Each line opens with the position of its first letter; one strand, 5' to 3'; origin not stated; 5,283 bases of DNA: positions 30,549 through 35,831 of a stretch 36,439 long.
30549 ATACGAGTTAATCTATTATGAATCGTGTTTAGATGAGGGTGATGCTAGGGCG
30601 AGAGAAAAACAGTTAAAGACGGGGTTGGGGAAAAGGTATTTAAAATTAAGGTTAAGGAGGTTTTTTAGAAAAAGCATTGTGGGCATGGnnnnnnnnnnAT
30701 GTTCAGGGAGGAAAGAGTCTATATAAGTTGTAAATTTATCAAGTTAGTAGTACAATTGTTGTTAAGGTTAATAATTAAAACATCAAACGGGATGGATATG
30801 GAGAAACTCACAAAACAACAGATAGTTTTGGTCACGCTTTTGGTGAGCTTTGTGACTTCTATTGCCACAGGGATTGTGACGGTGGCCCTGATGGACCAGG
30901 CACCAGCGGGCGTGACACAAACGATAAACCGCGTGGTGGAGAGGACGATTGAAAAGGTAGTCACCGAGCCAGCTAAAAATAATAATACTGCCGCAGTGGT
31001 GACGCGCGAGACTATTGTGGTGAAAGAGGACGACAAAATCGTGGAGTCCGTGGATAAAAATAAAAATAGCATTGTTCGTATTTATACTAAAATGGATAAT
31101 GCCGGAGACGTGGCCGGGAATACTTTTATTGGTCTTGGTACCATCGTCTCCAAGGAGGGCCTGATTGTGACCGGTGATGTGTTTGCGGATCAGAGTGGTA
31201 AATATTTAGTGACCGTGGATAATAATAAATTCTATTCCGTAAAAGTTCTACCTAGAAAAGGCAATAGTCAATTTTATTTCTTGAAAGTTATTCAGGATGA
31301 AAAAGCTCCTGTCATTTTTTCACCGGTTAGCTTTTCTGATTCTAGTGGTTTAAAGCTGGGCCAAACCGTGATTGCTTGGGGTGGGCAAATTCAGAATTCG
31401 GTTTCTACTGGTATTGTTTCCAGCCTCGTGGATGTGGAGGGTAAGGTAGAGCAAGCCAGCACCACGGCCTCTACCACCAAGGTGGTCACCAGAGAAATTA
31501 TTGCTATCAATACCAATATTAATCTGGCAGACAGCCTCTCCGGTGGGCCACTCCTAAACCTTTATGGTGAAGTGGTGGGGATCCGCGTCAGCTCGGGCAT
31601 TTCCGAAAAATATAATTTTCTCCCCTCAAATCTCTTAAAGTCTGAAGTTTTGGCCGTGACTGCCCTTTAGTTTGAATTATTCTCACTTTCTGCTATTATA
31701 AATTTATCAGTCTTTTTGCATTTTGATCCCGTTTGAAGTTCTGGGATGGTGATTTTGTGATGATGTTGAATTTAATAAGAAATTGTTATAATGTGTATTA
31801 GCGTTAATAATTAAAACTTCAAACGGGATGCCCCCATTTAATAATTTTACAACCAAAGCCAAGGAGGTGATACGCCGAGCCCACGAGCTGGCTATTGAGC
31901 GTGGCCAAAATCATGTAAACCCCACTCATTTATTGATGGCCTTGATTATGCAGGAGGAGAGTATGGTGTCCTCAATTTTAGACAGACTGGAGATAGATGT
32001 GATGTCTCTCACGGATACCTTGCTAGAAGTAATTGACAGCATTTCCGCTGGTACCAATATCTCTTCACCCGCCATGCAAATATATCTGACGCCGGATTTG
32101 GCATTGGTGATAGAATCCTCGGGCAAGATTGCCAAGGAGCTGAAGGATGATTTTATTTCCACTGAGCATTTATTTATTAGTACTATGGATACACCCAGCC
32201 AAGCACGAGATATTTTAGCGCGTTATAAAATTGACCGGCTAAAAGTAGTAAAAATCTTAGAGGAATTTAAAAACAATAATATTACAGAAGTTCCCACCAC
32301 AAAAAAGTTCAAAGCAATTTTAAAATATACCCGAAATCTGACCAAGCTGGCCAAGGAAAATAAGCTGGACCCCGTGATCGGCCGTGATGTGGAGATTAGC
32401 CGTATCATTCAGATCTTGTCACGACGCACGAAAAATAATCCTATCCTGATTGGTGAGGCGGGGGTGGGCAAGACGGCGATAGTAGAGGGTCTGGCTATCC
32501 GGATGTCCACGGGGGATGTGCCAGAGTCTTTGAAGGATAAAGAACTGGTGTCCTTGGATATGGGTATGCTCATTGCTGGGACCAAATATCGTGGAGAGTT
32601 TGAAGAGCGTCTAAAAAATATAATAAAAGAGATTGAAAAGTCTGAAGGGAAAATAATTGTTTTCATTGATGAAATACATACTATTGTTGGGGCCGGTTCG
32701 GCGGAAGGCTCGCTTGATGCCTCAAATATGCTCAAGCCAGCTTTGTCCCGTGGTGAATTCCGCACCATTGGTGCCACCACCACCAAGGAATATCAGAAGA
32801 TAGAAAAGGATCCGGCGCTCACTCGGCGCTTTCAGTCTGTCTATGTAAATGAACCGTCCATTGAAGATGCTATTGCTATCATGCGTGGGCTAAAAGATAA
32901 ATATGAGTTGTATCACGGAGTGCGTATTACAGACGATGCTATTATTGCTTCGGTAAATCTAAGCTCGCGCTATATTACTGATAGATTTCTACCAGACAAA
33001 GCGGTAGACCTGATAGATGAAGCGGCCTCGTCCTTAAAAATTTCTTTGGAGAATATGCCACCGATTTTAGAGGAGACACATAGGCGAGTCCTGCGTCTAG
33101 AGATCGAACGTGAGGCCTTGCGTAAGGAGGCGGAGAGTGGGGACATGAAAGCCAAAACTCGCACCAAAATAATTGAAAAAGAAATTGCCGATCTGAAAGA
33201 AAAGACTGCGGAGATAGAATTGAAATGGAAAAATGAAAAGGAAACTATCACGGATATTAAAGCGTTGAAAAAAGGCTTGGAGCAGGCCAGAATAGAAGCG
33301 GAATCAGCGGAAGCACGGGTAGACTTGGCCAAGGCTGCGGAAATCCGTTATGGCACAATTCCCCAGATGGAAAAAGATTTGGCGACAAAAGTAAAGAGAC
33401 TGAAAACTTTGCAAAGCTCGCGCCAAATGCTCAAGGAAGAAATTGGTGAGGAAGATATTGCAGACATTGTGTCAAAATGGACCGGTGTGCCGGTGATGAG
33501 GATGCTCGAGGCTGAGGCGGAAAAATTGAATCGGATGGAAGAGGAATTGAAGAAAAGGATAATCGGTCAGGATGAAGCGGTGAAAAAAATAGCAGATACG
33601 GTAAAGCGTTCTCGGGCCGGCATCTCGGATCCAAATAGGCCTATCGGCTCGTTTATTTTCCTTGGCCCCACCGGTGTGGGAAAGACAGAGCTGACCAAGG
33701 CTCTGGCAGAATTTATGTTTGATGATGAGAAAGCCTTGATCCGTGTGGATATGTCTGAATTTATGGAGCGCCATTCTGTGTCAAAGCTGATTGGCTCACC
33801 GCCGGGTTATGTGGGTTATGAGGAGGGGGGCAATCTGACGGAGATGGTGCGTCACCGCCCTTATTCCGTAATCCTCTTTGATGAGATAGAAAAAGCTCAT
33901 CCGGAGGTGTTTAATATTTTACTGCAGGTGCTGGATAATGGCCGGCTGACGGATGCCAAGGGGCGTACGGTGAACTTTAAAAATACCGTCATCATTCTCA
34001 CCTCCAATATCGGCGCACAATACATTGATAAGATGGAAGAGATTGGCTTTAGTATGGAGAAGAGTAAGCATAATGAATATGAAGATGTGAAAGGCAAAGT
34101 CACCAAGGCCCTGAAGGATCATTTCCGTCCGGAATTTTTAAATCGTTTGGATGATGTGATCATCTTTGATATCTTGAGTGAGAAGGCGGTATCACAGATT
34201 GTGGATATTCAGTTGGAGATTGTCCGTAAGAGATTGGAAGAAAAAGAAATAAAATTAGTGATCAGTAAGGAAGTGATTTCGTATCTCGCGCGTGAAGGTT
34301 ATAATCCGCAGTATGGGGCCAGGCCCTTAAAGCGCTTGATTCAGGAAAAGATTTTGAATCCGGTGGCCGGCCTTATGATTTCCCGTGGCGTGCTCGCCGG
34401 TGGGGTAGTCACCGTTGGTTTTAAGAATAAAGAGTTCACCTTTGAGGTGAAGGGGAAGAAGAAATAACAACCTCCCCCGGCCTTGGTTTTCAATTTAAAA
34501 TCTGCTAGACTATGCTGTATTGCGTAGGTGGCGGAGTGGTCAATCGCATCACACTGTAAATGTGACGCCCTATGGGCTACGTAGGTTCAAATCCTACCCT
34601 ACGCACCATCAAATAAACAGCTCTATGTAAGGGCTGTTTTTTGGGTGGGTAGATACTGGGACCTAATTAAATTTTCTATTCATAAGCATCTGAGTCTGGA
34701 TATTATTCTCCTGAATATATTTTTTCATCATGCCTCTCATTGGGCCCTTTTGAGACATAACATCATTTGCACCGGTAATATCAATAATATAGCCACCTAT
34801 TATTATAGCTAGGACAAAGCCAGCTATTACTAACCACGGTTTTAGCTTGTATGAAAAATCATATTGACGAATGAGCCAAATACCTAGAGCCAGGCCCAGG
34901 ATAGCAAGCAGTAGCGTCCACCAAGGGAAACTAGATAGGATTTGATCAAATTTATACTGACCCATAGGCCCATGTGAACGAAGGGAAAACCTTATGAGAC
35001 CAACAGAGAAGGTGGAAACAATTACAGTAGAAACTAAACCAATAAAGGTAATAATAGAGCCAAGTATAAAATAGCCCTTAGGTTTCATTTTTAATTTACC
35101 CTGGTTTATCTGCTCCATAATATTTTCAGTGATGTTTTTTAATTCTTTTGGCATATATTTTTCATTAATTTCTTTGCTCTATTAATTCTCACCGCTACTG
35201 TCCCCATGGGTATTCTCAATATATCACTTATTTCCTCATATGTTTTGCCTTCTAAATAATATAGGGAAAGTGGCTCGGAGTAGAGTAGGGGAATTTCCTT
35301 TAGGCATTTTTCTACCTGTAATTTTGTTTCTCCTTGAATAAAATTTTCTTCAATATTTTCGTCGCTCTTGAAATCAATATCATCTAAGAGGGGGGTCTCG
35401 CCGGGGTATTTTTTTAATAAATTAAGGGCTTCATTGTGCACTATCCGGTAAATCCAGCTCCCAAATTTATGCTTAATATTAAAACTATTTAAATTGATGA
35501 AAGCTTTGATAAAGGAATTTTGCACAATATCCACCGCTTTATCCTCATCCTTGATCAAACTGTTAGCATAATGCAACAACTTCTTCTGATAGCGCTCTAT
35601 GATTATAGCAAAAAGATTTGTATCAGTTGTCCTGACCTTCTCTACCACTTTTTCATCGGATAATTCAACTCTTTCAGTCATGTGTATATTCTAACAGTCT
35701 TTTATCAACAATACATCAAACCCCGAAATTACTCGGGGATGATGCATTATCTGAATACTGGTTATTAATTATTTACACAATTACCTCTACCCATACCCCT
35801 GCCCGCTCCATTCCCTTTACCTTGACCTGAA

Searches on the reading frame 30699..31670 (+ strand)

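Call 82: search_protein_families(library=pfam, proteins=[window:30699-31670:+], max_evalue=0.001)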
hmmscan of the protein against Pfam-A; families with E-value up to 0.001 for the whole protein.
window:30699-31670:+ (323 aa): 1 family
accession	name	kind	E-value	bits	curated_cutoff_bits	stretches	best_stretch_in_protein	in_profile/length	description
PF13365.12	Trypsin_2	-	5.5e-13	50.3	27.6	1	145-295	1-144/144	Trypsin-like peptidase domain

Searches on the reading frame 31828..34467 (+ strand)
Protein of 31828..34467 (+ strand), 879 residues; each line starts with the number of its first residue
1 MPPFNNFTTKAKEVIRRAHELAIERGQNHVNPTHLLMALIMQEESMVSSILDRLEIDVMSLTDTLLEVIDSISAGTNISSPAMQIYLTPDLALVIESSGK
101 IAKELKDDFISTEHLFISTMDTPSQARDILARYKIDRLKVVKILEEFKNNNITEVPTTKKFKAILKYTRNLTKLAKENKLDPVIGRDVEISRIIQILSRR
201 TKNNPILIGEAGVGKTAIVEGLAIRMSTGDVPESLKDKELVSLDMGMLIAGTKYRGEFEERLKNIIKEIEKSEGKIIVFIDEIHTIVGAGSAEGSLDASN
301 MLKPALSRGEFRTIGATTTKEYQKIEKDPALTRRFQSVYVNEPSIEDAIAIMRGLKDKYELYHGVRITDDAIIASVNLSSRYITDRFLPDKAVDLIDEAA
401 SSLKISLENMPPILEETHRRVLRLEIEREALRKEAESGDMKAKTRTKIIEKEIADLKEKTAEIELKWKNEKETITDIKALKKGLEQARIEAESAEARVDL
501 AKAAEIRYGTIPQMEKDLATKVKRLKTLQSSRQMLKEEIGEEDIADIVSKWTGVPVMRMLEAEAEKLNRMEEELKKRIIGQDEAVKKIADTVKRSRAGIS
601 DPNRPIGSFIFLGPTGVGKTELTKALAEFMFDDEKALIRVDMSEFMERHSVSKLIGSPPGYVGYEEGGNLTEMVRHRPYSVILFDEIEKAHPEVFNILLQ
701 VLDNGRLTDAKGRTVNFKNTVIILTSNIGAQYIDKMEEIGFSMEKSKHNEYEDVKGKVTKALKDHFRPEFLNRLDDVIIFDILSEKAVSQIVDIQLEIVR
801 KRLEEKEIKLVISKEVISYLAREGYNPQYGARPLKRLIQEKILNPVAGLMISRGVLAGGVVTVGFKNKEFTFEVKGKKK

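Call 82: search_protein_families(library=pfam, proteins=[window:31828-34467:+], max_evalue=0.001)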
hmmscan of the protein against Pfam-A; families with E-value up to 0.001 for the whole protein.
window:31828-34467:+ (879 aa): 18 families
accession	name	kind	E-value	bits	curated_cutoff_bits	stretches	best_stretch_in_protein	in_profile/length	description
PF07724.20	AAA_2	-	1.2e-72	243.8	27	1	604-776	1-165/166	AAA domain (Cdc48 subfamily)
PF17871.7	AAA_lid_9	-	3.1e-32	111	22.8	1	344-441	1-98/104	AAA lid domain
PF00004.35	AAA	-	3.4e-25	89.4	21.2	2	206-338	2-126/131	ATPase family associated with various cellular activities (AAA)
PF10431.15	ClpB_D2-small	-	8e-24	83.9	21.9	1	783-863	1-81/81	C-terminal, D2-small domain, of ClpB protein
PF02861.25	Clp_N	-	1.3e-18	67.3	20.7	2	18-69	1-52/53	Clp amino terminal domain, pathogenicity island component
PF07728.20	AAA_5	-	1.1e-17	64.8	22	1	609-728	2-123/139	AAA domain (dynein-related subfamily)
PF13191.12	AAA_16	-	1.2e-09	39.3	32.6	1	183-223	2-45/167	AAA ATPase domain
PF13401.12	AAA_22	-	3.6e-08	34.2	27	0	608-704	7-110/130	AAA domain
PF00158.32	Sigma54_activat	-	4.8e-08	33.3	20.2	1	607-723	23-138/168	Sigma-54 interaction domain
PF13173.12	AAA_14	-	3.3e-06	27.6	27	0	206-289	6-77/129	AAA domain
PF05621.17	TniB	-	4.2e-06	26.8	22.4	1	230-341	76-185/189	Bacterial TniB protein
PF20720.3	nSTAND3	-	1.3e-05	25.4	27.2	0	201-228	16-43/155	Novel STAND NTPase 3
PF12775.13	AAA_7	-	1.7e-05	24.9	25.8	0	609-657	36-84/181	P-loop containing dynein motor region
PF05673.19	DUF815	-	0.00029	20.5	23.8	0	195-282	46-115/249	Protein of unknown function (DUF815)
PF03193.22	RsgA_GTPase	-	0.00045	20.5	30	0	191-235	95-141/174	RsgA GTPase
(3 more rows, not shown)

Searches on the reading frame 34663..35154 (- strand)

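Call 82: search_protein_families(library=pfam, proteins=[window:34663-35154:-], max_evalue=0.001)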
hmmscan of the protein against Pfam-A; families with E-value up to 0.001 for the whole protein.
window:34663-35154:- (163 aa): 1 family
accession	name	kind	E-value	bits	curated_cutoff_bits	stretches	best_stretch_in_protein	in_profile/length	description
PF09527.15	ATPase_gene1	-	6.6e-05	23.3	26.6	1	67-95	23-51/54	Putative F0F1-ATPase subunit Ca2+/Mg2+ transporter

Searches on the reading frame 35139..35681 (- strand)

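Call 82: search_protein_families(library=pfam, proteins=[window:35139-35681:-], max_evalue=0.001)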
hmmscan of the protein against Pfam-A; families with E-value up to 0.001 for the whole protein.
window:35139-35681:- (180 aa): 3 families
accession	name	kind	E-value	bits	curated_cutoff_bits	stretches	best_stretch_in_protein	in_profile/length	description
PF04542.20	Sigma70_r2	-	3.8e-13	49.5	24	1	27-91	1-67/71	Sigma-70 region 2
PF08281.18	Sigma70_r4_2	-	1.9e-12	47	25.7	1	121-173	2-54/54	Sigma-70, region 4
PF04545.22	Sigma70_r4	-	7.5e-06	25.8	24.1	1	136-169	11-44/50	Sigma-70, region 4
